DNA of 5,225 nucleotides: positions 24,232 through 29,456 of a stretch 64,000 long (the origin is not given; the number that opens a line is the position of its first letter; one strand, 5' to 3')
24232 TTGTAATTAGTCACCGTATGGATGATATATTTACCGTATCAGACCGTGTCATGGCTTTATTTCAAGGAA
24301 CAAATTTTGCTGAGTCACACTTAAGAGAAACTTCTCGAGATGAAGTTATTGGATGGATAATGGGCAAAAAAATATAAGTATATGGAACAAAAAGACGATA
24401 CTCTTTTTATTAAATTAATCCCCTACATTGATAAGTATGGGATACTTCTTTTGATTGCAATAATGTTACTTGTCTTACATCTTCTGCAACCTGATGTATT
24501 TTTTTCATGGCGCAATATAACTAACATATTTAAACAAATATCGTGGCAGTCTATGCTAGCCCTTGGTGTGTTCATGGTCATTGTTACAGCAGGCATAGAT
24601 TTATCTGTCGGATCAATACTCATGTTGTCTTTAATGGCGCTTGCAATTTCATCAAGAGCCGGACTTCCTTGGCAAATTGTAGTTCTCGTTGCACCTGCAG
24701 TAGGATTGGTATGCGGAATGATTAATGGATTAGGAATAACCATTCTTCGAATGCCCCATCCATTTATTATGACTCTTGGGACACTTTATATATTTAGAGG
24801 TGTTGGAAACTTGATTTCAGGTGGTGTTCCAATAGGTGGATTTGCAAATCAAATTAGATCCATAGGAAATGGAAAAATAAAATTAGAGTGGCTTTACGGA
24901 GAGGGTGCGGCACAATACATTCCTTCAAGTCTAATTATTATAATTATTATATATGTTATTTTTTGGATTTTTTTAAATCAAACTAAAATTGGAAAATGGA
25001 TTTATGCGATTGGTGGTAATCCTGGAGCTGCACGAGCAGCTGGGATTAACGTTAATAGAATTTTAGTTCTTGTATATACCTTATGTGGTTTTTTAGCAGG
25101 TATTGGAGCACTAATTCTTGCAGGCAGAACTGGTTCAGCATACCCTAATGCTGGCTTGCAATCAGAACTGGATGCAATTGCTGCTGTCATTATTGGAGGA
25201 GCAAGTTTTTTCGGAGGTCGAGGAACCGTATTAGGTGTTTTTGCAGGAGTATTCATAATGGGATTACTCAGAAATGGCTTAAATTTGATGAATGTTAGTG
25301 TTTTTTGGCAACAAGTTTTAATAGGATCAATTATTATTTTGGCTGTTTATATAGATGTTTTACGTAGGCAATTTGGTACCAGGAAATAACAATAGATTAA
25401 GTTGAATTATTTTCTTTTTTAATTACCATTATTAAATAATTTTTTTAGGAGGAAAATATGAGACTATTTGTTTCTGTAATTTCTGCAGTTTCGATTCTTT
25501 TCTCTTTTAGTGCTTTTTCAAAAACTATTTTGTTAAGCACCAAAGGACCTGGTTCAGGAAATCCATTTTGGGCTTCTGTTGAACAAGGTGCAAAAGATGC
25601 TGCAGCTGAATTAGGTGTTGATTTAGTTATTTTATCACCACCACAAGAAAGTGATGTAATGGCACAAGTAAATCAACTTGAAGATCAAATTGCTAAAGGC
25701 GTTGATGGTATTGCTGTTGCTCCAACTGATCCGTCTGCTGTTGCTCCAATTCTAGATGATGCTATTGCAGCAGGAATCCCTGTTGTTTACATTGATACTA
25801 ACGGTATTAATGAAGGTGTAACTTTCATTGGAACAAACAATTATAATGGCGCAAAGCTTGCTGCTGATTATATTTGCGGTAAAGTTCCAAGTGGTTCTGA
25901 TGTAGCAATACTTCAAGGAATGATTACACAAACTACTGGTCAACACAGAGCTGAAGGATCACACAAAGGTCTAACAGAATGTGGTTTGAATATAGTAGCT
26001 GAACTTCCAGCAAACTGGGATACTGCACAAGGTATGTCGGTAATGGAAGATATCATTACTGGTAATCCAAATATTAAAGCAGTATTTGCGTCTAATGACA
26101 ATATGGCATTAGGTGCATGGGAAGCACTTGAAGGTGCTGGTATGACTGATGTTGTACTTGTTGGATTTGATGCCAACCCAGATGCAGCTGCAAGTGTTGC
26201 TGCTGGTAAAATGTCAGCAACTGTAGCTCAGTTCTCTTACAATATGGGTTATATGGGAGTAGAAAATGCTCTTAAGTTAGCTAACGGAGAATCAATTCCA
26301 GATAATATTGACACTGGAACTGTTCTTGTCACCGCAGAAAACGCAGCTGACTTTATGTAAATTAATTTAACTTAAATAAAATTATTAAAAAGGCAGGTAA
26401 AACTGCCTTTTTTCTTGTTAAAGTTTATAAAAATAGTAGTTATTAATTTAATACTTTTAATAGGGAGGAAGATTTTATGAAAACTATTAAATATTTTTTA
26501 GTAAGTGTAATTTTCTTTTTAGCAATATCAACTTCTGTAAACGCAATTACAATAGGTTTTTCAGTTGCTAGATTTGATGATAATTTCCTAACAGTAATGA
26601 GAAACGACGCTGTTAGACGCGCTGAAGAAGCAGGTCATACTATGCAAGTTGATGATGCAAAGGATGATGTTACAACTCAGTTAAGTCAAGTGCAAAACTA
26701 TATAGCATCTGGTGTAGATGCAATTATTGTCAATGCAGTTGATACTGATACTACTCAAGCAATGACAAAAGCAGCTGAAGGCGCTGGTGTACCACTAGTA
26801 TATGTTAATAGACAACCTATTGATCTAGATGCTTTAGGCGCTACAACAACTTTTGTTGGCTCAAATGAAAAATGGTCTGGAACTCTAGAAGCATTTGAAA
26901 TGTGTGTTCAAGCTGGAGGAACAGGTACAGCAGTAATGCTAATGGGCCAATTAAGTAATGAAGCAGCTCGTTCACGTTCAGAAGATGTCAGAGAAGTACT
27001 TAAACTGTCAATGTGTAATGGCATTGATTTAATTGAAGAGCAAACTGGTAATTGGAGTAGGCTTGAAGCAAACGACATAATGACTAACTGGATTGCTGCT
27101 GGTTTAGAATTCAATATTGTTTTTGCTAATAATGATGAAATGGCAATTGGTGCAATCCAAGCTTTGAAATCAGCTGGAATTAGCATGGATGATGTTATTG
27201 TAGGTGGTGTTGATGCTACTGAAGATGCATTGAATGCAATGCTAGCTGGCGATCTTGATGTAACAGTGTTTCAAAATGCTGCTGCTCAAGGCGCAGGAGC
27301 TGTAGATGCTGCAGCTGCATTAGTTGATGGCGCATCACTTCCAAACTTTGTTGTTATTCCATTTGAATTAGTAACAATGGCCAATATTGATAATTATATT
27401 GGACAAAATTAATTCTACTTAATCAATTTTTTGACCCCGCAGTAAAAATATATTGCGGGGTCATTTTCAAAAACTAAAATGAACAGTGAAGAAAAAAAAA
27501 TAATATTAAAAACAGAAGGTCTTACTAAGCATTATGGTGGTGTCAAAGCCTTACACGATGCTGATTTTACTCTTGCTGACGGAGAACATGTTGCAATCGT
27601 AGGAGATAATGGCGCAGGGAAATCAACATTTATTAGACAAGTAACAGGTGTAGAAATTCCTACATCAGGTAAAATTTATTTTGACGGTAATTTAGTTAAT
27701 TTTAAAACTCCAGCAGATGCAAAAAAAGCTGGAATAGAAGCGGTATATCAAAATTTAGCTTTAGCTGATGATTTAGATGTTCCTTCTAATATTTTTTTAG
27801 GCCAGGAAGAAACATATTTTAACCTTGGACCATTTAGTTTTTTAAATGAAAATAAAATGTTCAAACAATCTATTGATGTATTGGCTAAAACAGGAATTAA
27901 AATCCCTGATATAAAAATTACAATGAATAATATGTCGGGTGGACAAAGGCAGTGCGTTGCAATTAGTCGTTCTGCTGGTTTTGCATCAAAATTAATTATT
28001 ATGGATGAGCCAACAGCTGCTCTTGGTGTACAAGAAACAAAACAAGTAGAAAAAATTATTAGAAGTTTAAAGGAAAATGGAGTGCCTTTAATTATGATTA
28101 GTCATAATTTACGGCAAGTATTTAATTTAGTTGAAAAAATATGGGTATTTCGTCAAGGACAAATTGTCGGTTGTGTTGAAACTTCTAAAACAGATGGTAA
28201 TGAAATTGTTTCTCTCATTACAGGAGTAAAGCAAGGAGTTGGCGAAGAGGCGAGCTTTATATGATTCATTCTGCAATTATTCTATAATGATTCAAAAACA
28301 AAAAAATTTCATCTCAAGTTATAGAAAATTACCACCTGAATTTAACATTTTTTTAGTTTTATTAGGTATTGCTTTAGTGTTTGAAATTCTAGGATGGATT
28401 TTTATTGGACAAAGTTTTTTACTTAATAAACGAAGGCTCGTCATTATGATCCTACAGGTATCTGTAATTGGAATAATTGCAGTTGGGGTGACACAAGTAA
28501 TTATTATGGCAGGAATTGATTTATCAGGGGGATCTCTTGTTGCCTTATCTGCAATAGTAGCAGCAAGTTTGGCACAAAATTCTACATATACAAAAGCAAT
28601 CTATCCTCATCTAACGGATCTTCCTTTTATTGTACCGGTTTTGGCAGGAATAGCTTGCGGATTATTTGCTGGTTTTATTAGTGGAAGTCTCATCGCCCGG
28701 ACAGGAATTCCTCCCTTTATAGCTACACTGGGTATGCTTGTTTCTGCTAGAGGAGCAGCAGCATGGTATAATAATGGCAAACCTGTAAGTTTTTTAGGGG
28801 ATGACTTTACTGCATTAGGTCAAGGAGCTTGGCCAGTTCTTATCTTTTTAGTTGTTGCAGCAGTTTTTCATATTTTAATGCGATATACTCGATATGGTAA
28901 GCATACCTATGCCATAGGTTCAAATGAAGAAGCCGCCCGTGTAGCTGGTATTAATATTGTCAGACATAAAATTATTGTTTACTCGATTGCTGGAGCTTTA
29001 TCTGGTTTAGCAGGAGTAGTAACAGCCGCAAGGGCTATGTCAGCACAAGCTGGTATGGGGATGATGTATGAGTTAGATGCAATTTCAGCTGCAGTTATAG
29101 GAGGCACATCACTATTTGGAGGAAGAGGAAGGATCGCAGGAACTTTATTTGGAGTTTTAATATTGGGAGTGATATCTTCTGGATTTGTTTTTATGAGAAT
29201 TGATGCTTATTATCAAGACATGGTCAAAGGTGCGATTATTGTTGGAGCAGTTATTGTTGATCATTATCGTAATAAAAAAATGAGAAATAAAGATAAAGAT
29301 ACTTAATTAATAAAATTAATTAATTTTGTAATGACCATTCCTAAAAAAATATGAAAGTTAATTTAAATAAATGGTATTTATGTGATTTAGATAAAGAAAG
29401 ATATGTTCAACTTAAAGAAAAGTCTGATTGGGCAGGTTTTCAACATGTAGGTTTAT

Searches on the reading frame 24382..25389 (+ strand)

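Call 12: search_protein_families(library=pfam, proteins=[window:24382-25389:+], max_evalue=0.00001)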
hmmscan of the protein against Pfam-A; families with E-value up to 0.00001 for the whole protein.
window:24382-25389:+ (335 aa): 1 family
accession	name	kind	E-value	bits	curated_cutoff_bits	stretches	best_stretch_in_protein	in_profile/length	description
PF02653.21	BPD_transp_2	-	3.5e-40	138.3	26.8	1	46-322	2-269/269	Branched-chain amino acid transport system / permease component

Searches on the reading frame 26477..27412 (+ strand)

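Call 13: search_protein_families(library=pfam, proteins=[window:26477-27412:+], max_evalue=0.00001)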
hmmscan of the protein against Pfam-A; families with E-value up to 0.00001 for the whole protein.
window:26477-27412:+ (311 aa): 2 families
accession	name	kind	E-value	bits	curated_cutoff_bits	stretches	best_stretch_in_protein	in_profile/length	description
PF13407.12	Peripla_BP_4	-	3.6e-51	174.6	35.1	1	26-286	1-257/258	Periplasmic binding protein domain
PF00532.27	Peripla_BP_1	-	4.1e-07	30.2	22.2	1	26-260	4-238/281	Periplasmic binding proteins and sugar binding domain of LacI family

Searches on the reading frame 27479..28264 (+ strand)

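Call 13: search_protein_families(library=pfam, proteins=[window:27479-28264:+], max_evalue=0.00001)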
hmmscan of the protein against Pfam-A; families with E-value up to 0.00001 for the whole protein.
window:27479-28264:+ (261 aa): 2 families
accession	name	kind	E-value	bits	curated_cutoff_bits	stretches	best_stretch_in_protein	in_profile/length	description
PF00005.33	ABC_tran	-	1.7e-25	90.7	25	1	25-180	1-137/137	ABC transporter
PF02463.25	SMC_N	-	2.3e-09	37.5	40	1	33-224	22-212/220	RecF/RecN/SMC N terminal domain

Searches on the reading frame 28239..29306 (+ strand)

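Call 13: search_protein_families(library=pfam, proteins=[window:28239-29306:+], max_evalue=0.00001)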
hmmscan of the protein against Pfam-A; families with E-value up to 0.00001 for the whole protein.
window:28239-29306:+ (355 aa): 1 family
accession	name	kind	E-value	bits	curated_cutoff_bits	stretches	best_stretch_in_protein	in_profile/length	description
PF02653.21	BPD_transp_2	-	7.9e-41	140.4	26.8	1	69-337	4-268/269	Branched-chain amino acid transport system / permease component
